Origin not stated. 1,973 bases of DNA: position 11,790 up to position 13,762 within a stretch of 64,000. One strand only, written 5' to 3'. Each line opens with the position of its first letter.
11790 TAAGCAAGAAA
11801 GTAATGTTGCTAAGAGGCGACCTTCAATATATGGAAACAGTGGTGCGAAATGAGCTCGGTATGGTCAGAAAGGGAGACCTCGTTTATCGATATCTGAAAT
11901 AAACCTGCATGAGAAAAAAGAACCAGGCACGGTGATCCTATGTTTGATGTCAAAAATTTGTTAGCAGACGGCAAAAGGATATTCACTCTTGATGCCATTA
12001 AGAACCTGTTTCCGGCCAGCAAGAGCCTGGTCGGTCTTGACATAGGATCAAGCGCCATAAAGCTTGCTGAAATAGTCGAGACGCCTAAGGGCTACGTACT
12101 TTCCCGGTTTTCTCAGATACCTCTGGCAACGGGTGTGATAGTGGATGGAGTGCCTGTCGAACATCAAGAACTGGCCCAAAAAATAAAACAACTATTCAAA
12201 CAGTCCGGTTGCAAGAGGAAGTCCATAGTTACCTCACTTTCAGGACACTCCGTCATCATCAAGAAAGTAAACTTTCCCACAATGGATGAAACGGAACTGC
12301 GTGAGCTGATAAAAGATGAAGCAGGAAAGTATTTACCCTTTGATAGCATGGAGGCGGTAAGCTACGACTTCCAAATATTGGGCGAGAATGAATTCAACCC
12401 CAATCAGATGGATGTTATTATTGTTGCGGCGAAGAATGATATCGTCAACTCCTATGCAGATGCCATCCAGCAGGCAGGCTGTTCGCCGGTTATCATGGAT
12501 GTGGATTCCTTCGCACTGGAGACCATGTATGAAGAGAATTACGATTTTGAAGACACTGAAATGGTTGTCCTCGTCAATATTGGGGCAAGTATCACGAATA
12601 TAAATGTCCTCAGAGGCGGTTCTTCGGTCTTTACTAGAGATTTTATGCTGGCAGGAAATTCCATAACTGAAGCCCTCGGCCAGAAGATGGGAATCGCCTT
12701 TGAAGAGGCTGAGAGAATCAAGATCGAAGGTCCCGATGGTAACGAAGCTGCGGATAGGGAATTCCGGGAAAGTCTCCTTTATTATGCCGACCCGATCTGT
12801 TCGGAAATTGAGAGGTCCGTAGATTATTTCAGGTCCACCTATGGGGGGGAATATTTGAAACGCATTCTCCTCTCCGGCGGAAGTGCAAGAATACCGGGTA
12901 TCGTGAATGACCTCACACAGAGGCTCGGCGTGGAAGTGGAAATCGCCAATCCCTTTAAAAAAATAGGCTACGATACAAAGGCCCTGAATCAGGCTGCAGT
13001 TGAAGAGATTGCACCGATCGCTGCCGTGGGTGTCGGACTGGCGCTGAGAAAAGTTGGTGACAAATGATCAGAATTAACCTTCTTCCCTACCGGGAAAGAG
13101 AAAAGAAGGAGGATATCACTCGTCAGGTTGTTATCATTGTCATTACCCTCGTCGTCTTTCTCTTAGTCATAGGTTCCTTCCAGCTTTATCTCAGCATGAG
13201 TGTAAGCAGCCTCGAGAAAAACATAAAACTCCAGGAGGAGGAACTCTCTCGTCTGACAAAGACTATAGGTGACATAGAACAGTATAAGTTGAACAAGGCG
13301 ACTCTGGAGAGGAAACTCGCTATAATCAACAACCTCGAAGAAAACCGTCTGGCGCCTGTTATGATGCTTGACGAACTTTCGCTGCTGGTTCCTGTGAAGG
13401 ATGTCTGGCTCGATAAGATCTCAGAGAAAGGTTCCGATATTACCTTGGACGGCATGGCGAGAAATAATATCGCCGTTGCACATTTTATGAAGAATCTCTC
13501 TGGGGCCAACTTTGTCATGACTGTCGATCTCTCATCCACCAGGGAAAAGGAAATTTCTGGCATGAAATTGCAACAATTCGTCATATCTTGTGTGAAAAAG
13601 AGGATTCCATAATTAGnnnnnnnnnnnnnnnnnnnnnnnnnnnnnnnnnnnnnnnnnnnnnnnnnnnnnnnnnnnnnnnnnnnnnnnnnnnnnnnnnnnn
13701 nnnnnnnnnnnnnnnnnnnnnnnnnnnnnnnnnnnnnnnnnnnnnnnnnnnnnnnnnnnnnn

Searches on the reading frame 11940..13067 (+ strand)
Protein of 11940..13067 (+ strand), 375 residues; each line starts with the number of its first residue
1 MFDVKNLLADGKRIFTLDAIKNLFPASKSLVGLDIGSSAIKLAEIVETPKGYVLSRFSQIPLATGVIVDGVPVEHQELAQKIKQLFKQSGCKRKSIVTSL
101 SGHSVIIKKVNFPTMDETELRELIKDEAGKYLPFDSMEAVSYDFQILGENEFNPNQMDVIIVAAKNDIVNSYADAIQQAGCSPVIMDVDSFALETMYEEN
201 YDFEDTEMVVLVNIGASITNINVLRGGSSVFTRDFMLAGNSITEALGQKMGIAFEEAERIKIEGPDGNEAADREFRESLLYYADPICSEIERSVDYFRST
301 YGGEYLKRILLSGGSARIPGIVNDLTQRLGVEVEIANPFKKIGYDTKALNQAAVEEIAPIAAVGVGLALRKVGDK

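Call 59: search_protein_families(library=pfam, proteins=[window:11940-13067:+], max_evalue=0.001)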
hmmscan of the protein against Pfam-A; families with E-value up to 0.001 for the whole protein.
window:11940-13067:+ (375 aa): 3 families
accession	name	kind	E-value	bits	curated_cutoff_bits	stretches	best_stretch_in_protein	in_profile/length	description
PF11104.14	PilM_2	-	5.5e-71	239.7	27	1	32-371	1-339/340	Type IV pilus assembly protein PilM;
PF14450.12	FtsA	-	1.3e-11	45.4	31.8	1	210-339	1-113/127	Cell division protein FtsA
PF06723.19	MreB_Mbl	-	5.2e-05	22.7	27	0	307-337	275-305/327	MreB/Mbl protein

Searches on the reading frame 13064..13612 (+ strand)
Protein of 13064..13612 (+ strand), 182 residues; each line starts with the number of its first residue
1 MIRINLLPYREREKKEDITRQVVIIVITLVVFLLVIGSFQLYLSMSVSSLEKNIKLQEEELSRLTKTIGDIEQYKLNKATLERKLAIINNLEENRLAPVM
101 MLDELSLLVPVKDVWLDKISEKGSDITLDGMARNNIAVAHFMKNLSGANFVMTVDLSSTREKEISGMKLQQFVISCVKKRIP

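Call 59: search_protein_families(library=pfam, proteins=[window:13064-13612:+], max_evalue=0.001)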
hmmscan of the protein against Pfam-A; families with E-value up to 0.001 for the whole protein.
window:13064-13612:+ (182 aa): 1 family
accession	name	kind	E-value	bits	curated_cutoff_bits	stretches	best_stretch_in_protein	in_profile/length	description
PF05137.18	PilN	-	4.3e-19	68.8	22.8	1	101-176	2-76/78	Fimbrial assembly protein (PilN)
